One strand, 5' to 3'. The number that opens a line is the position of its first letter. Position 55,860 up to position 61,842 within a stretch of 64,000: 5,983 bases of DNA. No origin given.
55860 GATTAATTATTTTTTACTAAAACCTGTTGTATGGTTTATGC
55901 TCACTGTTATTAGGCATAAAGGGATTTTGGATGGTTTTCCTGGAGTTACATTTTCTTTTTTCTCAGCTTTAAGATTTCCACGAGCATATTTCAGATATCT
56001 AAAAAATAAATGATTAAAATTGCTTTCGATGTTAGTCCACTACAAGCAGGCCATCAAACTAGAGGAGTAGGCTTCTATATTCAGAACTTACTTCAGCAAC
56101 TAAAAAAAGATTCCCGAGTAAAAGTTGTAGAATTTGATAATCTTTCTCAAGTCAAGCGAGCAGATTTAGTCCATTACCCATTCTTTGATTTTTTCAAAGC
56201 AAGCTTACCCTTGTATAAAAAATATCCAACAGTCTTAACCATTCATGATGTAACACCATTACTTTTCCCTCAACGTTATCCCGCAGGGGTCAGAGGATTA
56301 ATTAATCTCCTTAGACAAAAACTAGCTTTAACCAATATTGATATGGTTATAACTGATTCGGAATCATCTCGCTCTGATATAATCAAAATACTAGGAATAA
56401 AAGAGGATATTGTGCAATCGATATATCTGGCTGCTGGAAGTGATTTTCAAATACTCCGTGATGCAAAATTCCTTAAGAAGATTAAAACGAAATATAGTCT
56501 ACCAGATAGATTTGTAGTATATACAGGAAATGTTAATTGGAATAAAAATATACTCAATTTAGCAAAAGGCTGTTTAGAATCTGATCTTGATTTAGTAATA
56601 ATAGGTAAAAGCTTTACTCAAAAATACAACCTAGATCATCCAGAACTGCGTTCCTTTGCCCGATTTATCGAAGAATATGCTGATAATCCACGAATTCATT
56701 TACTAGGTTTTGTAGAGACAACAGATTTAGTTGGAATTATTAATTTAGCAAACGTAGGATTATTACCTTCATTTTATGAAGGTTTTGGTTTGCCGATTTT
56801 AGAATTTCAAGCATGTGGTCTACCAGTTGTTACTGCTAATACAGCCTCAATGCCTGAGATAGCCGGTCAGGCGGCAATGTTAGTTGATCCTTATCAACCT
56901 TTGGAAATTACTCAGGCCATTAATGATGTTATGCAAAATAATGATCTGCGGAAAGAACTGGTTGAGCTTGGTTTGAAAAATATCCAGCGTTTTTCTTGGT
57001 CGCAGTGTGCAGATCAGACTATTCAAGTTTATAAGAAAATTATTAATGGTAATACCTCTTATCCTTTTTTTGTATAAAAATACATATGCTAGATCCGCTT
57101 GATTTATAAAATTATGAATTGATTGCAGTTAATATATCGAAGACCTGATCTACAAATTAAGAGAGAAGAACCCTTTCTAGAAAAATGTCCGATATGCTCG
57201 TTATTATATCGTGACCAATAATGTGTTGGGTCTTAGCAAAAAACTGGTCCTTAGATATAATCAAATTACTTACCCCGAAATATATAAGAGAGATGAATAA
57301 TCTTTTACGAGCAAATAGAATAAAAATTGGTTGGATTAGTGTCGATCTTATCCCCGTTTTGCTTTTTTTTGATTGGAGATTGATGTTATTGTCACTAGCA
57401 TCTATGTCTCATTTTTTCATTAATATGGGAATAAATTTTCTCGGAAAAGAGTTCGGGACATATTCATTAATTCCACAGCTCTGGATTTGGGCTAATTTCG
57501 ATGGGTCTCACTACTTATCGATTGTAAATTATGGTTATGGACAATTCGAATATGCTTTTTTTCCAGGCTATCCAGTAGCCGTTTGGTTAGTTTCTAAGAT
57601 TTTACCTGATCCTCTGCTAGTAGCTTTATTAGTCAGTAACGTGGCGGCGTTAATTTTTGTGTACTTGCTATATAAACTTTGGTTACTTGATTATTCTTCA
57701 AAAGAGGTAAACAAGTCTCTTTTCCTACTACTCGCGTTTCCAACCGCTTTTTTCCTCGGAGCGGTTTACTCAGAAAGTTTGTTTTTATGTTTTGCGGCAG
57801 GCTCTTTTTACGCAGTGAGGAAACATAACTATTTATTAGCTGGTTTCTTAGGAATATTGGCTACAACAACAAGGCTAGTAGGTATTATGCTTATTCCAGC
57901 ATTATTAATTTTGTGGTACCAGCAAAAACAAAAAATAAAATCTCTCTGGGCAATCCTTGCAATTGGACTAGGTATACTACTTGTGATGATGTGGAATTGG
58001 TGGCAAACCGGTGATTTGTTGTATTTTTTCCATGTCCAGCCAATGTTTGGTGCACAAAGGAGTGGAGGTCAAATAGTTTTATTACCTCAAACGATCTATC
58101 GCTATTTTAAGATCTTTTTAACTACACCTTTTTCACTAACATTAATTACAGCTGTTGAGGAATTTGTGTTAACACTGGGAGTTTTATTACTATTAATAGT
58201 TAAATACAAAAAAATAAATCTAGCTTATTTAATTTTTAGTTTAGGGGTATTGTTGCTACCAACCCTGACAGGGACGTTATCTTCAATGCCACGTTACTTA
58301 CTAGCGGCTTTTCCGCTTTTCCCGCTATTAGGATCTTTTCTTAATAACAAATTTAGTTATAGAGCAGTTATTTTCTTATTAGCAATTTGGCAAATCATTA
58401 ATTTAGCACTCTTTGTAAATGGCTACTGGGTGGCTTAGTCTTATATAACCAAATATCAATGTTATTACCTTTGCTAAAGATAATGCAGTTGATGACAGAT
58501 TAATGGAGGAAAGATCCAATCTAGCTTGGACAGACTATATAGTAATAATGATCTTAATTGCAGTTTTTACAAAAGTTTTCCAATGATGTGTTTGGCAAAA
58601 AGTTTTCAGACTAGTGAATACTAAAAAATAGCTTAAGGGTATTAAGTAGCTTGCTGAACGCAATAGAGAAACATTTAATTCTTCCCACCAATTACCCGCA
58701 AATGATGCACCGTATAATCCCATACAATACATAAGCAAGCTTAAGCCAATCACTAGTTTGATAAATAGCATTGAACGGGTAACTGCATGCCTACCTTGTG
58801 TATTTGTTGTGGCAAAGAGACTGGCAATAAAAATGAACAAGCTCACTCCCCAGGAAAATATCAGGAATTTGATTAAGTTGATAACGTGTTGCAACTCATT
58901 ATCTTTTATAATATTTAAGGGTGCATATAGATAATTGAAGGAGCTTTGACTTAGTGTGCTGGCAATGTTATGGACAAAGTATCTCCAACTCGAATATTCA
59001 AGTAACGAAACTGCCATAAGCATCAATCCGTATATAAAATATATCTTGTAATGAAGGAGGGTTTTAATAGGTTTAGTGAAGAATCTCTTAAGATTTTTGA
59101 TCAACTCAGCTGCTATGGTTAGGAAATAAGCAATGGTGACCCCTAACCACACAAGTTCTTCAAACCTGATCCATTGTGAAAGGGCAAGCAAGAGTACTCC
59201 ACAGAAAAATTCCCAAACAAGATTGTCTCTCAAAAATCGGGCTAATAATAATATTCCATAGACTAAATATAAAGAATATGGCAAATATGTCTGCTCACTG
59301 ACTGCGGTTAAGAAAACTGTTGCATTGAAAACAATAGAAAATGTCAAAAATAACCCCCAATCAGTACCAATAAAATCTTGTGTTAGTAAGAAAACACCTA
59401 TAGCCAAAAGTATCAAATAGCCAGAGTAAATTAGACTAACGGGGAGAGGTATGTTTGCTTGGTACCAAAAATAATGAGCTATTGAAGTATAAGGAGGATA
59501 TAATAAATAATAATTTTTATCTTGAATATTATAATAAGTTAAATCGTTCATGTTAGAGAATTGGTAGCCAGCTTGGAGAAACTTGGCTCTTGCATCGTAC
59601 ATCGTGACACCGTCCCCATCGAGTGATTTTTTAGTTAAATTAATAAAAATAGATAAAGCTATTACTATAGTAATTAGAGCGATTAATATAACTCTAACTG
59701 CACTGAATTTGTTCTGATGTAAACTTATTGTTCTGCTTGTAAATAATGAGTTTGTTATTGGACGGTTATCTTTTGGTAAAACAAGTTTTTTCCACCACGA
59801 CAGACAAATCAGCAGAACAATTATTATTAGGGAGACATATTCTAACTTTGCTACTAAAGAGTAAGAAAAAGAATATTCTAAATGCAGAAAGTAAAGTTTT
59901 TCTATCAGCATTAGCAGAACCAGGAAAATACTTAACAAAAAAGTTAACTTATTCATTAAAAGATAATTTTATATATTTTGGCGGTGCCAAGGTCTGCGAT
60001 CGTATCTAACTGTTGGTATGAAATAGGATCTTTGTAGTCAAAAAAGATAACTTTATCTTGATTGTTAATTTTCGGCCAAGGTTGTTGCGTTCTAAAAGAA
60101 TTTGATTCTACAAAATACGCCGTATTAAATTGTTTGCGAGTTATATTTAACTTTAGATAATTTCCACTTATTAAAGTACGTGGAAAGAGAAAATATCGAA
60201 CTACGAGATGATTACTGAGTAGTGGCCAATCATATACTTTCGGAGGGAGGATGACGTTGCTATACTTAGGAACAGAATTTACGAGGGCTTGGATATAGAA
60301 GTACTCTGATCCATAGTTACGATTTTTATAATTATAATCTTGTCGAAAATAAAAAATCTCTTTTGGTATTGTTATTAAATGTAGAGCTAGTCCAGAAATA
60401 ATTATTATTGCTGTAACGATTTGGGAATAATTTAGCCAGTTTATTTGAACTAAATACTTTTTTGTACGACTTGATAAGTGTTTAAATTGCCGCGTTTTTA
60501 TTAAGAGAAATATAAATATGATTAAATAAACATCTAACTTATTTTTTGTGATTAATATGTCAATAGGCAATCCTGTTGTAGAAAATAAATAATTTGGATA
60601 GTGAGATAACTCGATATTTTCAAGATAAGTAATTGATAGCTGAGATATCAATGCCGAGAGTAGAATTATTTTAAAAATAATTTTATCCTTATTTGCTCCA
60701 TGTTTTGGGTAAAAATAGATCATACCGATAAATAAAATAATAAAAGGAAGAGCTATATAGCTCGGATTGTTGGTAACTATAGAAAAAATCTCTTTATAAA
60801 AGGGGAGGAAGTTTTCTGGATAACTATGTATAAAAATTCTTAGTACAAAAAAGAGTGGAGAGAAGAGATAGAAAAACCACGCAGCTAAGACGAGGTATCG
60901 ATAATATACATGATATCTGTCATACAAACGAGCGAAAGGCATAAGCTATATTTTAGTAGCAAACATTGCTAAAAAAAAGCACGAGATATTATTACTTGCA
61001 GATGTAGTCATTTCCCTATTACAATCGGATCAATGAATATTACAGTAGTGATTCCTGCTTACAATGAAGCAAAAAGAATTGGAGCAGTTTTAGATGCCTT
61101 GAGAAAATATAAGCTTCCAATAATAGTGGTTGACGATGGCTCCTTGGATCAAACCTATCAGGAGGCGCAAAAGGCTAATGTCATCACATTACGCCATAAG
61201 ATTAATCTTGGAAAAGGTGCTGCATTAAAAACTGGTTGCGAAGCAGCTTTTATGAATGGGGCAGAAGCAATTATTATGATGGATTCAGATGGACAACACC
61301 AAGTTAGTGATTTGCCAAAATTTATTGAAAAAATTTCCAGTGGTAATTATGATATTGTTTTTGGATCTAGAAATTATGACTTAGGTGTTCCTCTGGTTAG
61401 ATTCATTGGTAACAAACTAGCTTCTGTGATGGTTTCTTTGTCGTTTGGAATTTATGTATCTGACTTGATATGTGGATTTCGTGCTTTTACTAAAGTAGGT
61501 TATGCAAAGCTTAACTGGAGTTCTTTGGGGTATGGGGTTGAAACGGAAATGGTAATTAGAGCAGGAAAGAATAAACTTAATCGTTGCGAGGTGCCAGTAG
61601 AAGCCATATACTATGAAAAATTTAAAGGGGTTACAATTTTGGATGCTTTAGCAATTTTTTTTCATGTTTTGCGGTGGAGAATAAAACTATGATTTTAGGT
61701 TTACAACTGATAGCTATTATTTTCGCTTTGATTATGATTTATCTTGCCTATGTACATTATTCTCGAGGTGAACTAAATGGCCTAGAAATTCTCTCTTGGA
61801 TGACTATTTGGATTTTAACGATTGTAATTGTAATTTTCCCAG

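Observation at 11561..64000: A 52-kb glycosylation island with about 15 GT-A/GT-B glycosyltransferases, a flippase and at least 20 polytopic GT-C-like membrane proteins from five families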

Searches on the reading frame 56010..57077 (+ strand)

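Call 7: search_protein_families(library=pfam, proteins=[window:56010-57077:+], max_evalue=0.01)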
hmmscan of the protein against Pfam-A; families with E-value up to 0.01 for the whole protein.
window:56010-57077:+ (355 aa): 5 families
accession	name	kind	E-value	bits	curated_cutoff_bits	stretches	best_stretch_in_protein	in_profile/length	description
PF00534.26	Glycos_transf_1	-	3e-23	82.7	26.4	1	165-319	14-167/172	Glycosyl transferases group 1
PF13692.12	Glyco_trans_1_4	-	3.5e-19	69.9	27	1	169-310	4-142/142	Glycosyl transferases group 1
PF13439.12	Glyco_transf_4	-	2.8e-07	31.2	28.5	1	50-138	72-162/170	Glycosyltransferase Family 4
PF13524.12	Glyco_trans_1_2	-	8.4e-05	23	25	1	222-337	23-142/144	Glycosyl transferase-like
PF20706.3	GT4-conflict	-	0.00033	20.2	26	1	217-312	249-341/385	Family 4 Glycosyltransferase in conflict systems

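Call 64: search_protein_families(library=ncbifam, proteins=[window:56010-57077:+], max_evalue=1e-8)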
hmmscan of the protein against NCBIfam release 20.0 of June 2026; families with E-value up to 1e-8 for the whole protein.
window:56010-57077:+ (355 aa): 13 families
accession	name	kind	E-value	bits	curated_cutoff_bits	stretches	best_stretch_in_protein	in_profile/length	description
TIGR02149.1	glgA_Coryne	subfamily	3.2e-23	82.5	302.4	1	40-345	73-391/391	glycogen synthase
TIGR04047.1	MSMEG_0565_glyc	hypoth_equivalog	5.9e-20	71.7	259.85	1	192-342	224-372/373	MSMEG_0565 family glycosyltransferase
TIGR03449.1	mycothiol_MshA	equivalog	3.9e-18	65.5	462.5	1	109-345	164-404/406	D-inositol-3-phosphate glycosyltransferase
TIGR03999.1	thiol_BshA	equivalog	1e-13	51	273.7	1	166-345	199-374/375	N-acetyl-alpha-D-glucosaminyl L-malate synthase BshA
NF047684.1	TeichurnBiosyTuaC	equivalog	3.5e-13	49.2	550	1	71-345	132-390/391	teichuronic acid biosynthesis protein TuaC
NF038295.1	EPS_HpsP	equivalog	8.6e-13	48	550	1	226-345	267-388/388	hormogonium polysaccharide biosynthesis glycosyltransferase HpsP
TIGR04157.1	glyco_rSAM_CFB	subfamily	1.1e-12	47.6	400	1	103-320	163-371/406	TIGR04157 family glycosyltransferase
NF041876.1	EPS_EpsE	equivalog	2.4e-12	46.8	400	1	217-334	266-386/389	exopolysaccharide biosynthesis GT4 family glycosyltransferase EpsE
NF053787.1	GlcN_PG_synth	equivalog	3.1e-12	46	480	1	82-345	117-360/361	N-acetylglucosaminyl phosphatidylglycerol synthase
NF050063.1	ProtGlycPglJ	equivalog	5.9e-10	38.9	500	1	94-339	129-361/363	N-acetylgalactosamine-N,N'-diacetylbacillosaminyl-diphospho-undecaprenol 4-alpha-N-acetylgalactosaminyltransferase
NF041010.1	glycosy_Agl16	equivalog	8.8e-10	38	575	1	32-343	54-350/352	glycosylation protein Agl16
TIGR02468.1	sucrsPsyn_pln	equivalog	9.7e-10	36.9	1143.95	1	251-333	576-660/1051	sucrose-phosphate synthase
TIGR03088.1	stp2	hypoth_equivalog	1.1e-09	37.9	409.05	1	236-344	262-373/374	TIGR03088 family PEP-CTERM/XrtA system glycosyltransferase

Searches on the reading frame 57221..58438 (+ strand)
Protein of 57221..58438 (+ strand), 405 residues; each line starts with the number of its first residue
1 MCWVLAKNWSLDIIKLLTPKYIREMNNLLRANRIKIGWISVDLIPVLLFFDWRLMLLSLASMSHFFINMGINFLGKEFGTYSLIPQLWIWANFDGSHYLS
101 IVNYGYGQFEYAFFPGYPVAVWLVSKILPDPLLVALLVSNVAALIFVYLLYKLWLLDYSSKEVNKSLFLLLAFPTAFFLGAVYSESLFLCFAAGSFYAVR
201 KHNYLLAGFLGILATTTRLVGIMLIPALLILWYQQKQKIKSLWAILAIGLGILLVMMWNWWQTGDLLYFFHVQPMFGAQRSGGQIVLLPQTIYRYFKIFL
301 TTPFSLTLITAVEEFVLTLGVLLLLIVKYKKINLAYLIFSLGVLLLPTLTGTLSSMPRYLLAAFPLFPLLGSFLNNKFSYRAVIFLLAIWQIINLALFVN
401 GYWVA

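Call 7: search_protein_families(library=pfam, proteins=[window:57221-58438:+], max_evalue=0.01)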
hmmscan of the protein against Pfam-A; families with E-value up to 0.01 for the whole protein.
window:57221-58438:+ (405 aa): 1 family
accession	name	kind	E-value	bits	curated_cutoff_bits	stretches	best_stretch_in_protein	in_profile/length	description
PF04188.19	Mannosyl_trans2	-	8.3e-07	29.1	22.4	1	87-223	55-204/443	Mannosyltransferase (PIG-V)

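Call 13: search_protein_families(library=ncbifam, proteins=[window:57221-58438:+], max_evalue=0.1)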
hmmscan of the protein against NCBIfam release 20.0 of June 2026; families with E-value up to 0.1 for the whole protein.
window:57221-58438:+ (405 aa): 1 family
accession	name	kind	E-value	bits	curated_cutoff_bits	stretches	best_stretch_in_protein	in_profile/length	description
NF046093.1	AZOBR_p60025_fam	subfamily_domain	0.00078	18.7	150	1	115-248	95-227/232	AZOBR_p60025 family cell surface glycopolymer formation protein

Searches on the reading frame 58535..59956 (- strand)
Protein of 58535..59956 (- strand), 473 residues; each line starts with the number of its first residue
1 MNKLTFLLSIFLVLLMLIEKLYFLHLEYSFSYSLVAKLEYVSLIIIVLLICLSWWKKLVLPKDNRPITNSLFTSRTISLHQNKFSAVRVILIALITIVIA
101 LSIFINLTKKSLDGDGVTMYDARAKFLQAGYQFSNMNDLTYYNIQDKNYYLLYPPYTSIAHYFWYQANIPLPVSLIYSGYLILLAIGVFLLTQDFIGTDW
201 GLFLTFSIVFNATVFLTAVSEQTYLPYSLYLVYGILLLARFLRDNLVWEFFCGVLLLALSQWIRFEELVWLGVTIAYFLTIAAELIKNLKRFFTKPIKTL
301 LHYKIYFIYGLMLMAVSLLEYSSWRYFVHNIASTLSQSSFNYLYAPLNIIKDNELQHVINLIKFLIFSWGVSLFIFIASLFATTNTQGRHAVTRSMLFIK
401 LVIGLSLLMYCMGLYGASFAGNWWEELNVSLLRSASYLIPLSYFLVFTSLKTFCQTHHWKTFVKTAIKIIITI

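Call 7: search_protein_families(library=pfam, proteins=[window:58535-59956:-], max_evalue=0.01)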
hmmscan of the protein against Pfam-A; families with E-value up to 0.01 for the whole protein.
window:58535-59956:- (473 aa): 0 families

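Call 13: search_protein_families(library=ncbifam, proteins=[window:58535-59956:-], max_evalue=0.1)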
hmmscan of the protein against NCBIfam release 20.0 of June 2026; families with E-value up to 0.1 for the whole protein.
window:58535-59956:- (473 aa): 0 families

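Call 14: search_protein_families(library=pfam, proteins=[window:58535-59956:-], max_evalue=10)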
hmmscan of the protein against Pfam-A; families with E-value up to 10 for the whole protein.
window:58535-59956:- (473 aa): 1 family
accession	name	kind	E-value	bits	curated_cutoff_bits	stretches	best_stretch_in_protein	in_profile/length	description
PF10841.13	DUF2644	-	0.58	11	22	1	384-425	4-44/59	Protein of unknown function (DUF2644)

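Call 32: find_homologous_proteins(query=window:58535-59956:-)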
Query window:58535-59956:- (473 aa): 19 proteins with E <= 0.001 among 8000 candidates.
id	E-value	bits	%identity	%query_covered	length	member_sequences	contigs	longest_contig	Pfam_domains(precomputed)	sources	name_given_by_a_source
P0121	0.0e+0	1018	100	100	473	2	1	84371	-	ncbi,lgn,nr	ncbi:hypothetical protein M1563_02395 [Patescibacteria group bacterium]|nr:hypothetical protein [Pat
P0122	3.0e-77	279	39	95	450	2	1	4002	-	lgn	-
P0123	7.9e-67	245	37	96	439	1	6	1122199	-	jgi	jgi:hypothetical protein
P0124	1.6e-63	234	35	96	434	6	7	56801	-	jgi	-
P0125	6.7e-63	232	36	82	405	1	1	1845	-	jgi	jgi:hypothetical protein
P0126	5.3e-59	219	35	96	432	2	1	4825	-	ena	-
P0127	1.5e-55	207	34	94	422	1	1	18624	-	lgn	-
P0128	1.0e-52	198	33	96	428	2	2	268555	-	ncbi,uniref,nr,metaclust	ncbi:MAG TPA: hypothetical protein VJ481_00365 [Patescibacteria group bacterium]|uniref:Glycosyltran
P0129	1.4e-52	198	33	96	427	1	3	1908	-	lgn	-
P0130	3.1e-52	196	32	90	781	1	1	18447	-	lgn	-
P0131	3.2e-52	196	32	97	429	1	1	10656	-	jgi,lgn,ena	-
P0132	2.1e-51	194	32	94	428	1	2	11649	-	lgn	-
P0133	4.2e-51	193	35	92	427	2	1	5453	-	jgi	jgi:hypothetical protein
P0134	5.5e-51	192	34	94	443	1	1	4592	-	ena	-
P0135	1.1e-50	191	33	92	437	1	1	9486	-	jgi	jgi:hypothetical protein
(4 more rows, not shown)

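Call 33: find_encoding_contigs(protein=P0121, flank=10000, max_places=2)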
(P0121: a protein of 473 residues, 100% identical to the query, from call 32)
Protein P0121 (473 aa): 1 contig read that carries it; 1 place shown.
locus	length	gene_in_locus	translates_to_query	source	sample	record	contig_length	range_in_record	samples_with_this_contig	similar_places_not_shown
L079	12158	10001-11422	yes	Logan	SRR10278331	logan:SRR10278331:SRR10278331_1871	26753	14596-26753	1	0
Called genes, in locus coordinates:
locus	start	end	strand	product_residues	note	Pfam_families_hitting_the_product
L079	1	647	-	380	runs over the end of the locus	PF13439:Glyco_transf_4 (weak), PF20706:GT4-conflict (weak), PF00534:Glycos_transf_1, PF13692:Glyco_trans_1_4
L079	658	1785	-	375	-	PF01041:DegT_DnrJ_EryC1, PF00155:Aminotran_1_2, PF01053:Cys_Met_Meta_PP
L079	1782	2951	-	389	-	PF00534:Glycos_transf_1, PF13692:Glyco_trans_1_4, PF13524:Glyco_trans_1_2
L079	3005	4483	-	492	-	PF13231:PMT_2 (weak)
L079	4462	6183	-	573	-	-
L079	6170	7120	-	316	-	PF01073:3Beta_HSD (weak), PF01370:Epimerase, PF02719:Polysacc_synt_2 (faint), PF16363:GDP_Man_Dehyd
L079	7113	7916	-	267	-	PF00535:Glycos_transf_2, PF10111:Glyco_tranf_2_2, PF13641:Glyco_tranf_2_3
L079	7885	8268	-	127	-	PF10066:DUF2304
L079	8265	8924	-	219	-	PF00535:Glycos_transf_2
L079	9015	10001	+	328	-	-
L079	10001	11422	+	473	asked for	-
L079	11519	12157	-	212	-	?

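Call 50: search_solved_structures(query=A4, max_evalue=10, show_alignments=1)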
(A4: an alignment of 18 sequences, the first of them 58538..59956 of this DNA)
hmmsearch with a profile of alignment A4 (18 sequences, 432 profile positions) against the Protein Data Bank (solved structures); distinct sequences matched with E-value up to 10: 1.
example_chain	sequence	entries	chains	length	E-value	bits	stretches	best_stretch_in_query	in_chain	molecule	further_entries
8s9j_A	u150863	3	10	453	0.18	13.9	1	277-350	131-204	Fluorophosphonate-binding serine hydrolase A | Carboxylic ester hydrolase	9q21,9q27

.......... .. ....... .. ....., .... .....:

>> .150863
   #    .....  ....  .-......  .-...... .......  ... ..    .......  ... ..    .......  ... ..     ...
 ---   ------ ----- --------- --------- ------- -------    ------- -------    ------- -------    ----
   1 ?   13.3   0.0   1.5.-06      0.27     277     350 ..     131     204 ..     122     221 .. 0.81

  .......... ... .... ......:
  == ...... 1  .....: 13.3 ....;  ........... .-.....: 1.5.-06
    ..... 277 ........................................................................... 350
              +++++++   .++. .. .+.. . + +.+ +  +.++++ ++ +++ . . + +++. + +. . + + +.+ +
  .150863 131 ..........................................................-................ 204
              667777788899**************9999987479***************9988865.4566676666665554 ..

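Call 62: predict_structure(alignment_id=A4)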
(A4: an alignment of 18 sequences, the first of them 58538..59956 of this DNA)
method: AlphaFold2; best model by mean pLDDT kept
length: 473 residues; sequences in the alignment: 18
mean_pLDDT: 85.8   pTM: 0.88
mean pLDDT of the five models: 85.8, 83.7, 83.2, 82.9, 81.9
residues with pLDDT >= 90: 272; 70-90: 138; 50-70: 40; < 50: 23
segments of 3 or more residues with pLDDT < 50: 66-81, 336-341
pLDDT, mean of each block of 10 residues (from residue 1): 89 96 94 95 96 85 50 41 80 97 93 73 93 88 76 87 95 94 97 92 97 92 92 97 94 97 89 97 91 88 93 97 92 59 52 72 86 92 66 87 94 77 75 90 94 76 81 87
secondary structure, 60 per line:
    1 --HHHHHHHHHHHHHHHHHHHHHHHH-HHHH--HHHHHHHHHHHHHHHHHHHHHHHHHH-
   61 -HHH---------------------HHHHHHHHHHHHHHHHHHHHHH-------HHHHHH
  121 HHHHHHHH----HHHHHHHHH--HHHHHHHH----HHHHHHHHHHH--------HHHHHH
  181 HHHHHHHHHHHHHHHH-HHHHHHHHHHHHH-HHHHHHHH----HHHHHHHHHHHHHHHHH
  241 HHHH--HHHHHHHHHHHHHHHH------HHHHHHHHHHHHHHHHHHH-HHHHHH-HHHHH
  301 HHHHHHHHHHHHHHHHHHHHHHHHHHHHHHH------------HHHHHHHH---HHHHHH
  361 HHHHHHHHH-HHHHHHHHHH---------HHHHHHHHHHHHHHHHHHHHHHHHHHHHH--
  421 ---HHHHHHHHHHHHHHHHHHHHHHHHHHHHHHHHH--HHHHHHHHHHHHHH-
elements in order: H3-26 H28-31 H34-59 H86-107 H115-128 H133-141 H144-151 H156-166 H175-196 H198-210 H212-219 H224-244 H247-262 H269-287 H289-294 H296-331 H344-351 H355-369 H371-380 H390-418 H424-456 H459-472

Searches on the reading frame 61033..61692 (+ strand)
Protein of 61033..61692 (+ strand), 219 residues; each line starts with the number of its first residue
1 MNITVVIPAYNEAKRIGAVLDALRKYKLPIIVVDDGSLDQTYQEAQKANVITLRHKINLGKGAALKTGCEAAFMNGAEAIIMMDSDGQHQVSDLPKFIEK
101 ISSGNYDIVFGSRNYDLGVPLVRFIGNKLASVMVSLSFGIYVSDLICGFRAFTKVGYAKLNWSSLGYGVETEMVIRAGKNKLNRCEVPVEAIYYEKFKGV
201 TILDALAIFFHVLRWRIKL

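Call 8: search_protein_families(library=pfam, proteins=[window:61033-61692:+], max_evalue=0.01)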
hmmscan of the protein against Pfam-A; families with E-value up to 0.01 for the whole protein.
window:61033-61692:+ (219 aa): 2 families
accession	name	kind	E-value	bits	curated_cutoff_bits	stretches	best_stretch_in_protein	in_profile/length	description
PF00535.33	Glycos_transf_2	-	5.5e-26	91.9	23.3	1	4-118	1-120/168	Glycosyl transferase family 2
PF13641.12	Glyco_tranf_2_3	-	0.00077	20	27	1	3-86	3-96/230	Glycosyltransferase like family 2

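Call 52: search_protein_families(library=ncbifam, proteins=[window:61033-61692:+], max_evalue=0.00001)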
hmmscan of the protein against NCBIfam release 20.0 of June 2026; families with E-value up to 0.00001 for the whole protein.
window:61033-61692:+ (219 aa): 13 families
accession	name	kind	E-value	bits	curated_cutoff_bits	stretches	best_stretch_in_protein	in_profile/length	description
NF058614.1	PPMAGASynPpgS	equivalog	2e-36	125.5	370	1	4-212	3-219/226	polyprenyl-phospho-N-acetylgalactosaminyl synthase PpgS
TIGR04182.1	glyco_TIGR04182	equivalog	1.5e-29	103.4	325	1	2-197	1-194/293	S-layer glycoprotein N-glycosyltransferase AglJ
NF041391.1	DPhHxTase_Halo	equivalog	5.4e-17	61.5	375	1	9-207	3-196/213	dolichyl-phosphate hexose transferase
NF047588.1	GlcsyltransPgfSStrep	equivalog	9.2e-13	48.1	500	1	1-154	1-161/308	glycosyltransferase PgfS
TIGR03965.1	mycofact_glyco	equivalog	2e-11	43.4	280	1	2-93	75-171/467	mycofactocin biosynthesis glycosyltransferase MftF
NF041875.1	EPS_EpsD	equivalog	1e-09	38.3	370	1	4-113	2-116/325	exopolysaccharide biosynthesis glycosyltransferase EpsD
TIGR04283.1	glyco_like_mftF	equivalog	1.3e-09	38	182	1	3-73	1-72/221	TIGR04283 family arsenosugar biosynthesis glycosyltransferase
TIGR03469.1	HpnB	hypoth_equivalog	4.9e-09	35.7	379.25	1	2-109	45-168/386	hopene-associated glycosyltransferase HpnB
NF007986.1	PRK10714.1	equivalog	7.4e-09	35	529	1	2-154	7-166/316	undecaprenyl-phosphate 4-deoxy-4-formamido-L-arabinose transferase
TIGR03937.1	PgaC_IcaA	equivalog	7.4e-09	35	422.3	1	2-86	46-135/407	poly-beta-1,6-N-acetyl-D-glucosamine synthase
NF010496.0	PRK13915.1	equivalog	7.5e-08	31.8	262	1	2-88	32-128/307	glucosyl-3-phosphoglycerate synthase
TIGR01556.1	rhamnosyltran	subfamily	9.1e-07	28.3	200.55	1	12-108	6-105/281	rhamnosyltransferase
NF045692.1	OglycostaseCruG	equivalog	1.3e-06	27.6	600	1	2-113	42-164/386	2'-O-glycosyltransferase CruG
